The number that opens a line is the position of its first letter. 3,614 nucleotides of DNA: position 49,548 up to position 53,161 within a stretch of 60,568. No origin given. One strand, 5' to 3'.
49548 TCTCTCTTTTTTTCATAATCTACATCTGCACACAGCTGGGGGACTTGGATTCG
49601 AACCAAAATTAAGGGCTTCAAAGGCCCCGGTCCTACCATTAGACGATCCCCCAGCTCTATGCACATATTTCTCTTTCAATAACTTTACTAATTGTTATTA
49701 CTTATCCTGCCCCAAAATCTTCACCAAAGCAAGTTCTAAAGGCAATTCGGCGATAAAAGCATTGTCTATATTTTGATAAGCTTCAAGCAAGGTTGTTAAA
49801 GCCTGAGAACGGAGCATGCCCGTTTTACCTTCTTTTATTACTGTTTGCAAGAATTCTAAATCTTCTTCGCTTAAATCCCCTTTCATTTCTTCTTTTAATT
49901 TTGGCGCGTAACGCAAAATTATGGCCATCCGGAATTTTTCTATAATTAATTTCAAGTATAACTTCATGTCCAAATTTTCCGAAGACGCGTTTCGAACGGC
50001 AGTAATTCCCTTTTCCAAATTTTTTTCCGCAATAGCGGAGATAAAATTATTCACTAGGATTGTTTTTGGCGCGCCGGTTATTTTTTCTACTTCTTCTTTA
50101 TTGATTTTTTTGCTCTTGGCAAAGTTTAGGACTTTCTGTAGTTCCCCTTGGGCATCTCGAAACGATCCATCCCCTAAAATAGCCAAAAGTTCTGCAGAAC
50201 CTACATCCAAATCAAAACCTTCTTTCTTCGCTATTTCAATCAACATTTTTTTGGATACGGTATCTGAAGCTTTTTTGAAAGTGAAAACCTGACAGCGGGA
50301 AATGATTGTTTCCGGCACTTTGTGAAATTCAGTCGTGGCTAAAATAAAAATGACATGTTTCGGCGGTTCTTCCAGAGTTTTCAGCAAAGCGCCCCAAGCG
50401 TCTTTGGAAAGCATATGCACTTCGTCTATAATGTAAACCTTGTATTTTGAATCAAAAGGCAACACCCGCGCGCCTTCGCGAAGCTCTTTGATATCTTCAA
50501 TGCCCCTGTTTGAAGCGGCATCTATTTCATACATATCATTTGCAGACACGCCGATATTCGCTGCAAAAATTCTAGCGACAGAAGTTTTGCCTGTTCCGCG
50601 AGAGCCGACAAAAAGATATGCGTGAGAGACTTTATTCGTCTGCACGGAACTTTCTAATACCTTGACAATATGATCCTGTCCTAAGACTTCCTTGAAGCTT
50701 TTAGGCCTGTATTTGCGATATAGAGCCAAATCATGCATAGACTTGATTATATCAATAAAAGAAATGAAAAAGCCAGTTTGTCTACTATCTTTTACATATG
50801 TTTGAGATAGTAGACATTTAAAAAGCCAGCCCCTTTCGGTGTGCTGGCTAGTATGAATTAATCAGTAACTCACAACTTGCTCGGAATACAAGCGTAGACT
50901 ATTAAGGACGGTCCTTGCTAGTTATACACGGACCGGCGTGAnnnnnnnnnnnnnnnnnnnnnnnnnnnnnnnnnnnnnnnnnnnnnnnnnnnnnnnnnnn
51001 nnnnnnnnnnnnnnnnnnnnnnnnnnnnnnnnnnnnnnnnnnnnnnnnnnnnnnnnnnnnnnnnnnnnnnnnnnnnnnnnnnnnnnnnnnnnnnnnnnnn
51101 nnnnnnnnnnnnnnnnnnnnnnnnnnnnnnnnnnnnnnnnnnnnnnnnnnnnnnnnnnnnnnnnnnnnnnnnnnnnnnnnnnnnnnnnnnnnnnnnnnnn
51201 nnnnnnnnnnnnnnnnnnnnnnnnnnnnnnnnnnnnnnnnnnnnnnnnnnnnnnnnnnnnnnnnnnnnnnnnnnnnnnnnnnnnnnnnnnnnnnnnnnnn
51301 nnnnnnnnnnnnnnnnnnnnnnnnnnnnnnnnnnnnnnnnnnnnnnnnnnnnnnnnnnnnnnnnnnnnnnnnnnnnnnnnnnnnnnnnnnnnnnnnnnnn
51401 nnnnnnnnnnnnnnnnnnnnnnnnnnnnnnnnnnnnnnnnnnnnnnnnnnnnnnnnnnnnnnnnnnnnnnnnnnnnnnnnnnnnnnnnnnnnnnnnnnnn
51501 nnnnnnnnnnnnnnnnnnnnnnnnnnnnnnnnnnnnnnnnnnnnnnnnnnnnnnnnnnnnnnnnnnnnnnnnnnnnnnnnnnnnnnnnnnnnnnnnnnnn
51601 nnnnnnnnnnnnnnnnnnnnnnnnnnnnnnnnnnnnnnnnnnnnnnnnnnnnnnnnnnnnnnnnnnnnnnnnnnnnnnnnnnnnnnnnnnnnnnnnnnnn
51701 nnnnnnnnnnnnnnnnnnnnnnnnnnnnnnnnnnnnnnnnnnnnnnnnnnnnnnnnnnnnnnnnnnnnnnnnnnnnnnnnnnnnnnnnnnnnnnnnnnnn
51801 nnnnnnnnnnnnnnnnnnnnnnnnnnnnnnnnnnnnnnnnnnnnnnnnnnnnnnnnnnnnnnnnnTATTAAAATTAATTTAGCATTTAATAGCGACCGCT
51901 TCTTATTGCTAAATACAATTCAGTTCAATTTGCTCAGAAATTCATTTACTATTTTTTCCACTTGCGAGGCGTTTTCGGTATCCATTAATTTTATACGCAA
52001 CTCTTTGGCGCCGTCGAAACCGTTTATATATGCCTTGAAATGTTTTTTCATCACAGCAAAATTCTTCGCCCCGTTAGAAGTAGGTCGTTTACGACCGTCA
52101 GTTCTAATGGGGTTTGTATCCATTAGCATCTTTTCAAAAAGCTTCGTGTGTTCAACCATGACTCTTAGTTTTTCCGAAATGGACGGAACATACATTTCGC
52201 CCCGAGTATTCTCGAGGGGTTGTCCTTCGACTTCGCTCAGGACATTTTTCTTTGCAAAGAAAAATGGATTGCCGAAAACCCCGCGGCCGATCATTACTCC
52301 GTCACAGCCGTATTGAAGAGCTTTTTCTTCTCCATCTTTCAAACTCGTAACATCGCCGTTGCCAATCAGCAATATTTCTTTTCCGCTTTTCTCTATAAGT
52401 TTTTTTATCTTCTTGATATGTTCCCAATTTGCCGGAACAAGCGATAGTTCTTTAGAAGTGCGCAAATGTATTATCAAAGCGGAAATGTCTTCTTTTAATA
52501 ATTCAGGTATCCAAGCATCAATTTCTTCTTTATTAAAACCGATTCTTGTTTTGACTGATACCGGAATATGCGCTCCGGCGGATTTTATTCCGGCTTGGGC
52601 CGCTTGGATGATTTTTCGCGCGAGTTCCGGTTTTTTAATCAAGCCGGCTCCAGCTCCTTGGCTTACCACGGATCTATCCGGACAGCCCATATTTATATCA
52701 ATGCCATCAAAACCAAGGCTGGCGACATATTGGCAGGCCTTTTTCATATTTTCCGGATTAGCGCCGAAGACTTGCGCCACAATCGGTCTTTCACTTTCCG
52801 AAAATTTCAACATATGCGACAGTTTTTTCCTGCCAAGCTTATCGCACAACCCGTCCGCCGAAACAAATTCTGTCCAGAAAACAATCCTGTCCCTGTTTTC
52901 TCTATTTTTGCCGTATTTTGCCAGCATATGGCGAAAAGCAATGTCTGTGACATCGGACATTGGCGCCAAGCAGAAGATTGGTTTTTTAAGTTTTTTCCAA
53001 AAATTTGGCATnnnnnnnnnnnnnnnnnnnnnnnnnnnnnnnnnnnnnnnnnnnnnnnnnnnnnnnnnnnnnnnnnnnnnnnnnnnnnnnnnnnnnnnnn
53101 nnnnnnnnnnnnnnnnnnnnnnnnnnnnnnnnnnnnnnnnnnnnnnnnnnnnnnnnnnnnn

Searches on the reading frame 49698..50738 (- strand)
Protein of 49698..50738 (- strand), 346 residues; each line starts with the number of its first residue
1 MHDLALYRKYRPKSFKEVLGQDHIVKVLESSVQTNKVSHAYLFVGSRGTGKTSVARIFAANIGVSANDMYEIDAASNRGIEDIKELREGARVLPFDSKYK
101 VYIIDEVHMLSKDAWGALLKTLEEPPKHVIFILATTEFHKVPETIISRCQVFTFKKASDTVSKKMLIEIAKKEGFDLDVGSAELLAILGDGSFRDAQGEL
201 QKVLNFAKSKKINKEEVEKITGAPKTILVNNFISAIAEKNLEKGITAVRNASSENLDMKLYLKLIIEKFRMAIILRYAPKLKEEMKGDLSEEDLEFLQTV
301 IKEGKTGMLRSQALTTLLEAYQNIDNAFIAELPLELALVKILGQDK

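Call 76: search_protein_families(library=pfam, proteins=[window:49698-50738:-], max_evalue=0.001)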
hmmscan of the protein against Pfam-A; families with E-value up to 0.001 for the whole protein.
window:49698-50738:- (346 aa): 11 families
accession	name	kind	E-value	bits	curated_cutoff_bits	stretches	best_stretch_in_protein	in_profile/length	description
PF13177.12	DNA_pol3_delta2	-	2.7e-33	115.7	27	2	77-156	80-159/161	DNA polymerase III, delta subunit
PF00004.35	AAA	-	2.1e-13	51.3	21.2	1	42-154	2-128/131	ATPase family associated with various cellular activities (AAA)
PF05496.18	RuvB_N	-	7.7e-08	32.7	27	1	11-124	2-110/159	Holliday junction DNA helicase RuvB P-loop domain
PF12775.13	AAA_7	-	1.4e-05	25.2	25.8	1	36-117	31-119/181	P-loop containing dynein motor region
PF07728.20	AAA_5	-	7.5e-05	23.2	22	0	42-124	3-92/139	AAA domain (dynein-related subfamily)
PF04851.21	ResIII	-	7.6e-05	23.1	22.5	0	95-124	122-152/164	Type III restriction enzyme, res subunit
PF13401.12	AAA_22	-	9.2e-05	23.2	27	0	99-136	85-123/130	AAA domain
PF13173.12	AAA_14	-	0.00014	22.3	27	1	39-131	3-93/129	AAA domain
PF12169.13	DNA_pol3_gamma3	-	0.00018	21.7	24.4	1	213-342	2-128/143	DNA polymerase III subunits gamma and tau domain III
PF13479.12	AAA_24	-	0.0004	20.7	27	0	42-116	6-82/195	AAA domain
PF13604.12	AAA_30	-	0.00088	19.5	27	0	44-132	24-122/191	AAA domain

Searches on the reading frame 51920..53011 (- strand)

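Call 76: search_protein_families(library=pfam, proteins=[window:51920-53011:-], max_evalue=0.001)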
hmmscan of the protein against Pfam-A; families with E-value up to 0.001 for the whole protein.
window:51920-53011:- (363 aa): 2 families
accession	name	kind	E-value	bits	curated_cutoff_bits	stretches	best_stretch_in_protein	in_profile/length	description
PF01207.24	Dus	-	3.9e-56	190.9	20.4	1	15-295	2-258/311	Dihydrouridine synthase (Dus)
PF01180.27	DHO_dh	-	4.6e-05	23.2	27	0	61-253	81-281/291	Dihydroorotate dehydrogenase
